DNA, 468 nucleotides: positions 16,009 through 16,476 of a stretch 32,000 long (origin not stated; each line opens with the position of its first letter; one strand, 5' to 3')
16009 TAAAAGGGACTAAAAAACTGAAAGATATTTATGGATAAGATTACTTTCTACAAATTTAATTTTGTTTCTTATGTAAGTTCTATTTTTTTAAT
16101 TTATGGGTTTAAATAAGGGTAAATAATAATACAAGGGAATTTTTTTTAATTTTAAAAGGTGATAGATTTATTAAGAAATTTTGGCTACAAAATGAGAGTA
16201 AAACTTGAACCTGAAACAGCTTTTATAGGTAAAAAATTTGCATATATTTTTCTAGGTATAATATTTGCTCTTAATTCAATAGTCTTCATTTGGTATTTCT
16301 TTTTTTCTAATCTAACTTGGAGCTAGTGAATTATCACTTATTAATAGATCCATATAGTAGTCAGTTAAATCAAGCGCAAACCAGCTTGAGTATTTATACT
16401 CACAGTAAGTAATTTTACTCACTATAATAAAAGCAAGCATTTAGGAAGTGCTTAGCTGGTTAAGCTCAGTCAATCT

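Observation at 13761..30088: Extragenic hairpin family with a conserved TAGGGAT-like loop, covarying stems and an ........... flank (at least six copies)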

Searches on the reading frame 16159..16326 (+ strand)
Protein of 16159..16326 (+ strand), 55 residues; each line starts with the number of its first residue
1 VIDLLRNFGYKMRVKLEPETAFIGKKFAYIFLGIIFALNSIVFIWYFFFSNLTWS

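Call 39: search_protein_families(library=pfam, proteins=[window:16159-16326:+], max_evalue=0.01)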
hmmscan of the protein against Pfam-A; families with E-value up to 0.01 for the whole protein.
window:16159-16326:+ (55 aa): 1 family
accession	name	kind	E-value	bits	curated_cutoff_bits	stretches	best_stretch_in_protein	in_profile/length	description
PF06269.17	DUF1029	-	0.0063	17.1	25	0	32-48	30-46/53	Protein of unknown function (DUF1029)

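Call 40: search_protein_families(library=ncbifam, proteins=[window:16159-16326:+], max_evalue=0.01)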
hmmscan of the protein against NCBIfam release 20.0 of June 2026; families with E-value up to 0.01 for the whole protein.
window:16159-16326:+ (55 aa): 0 families
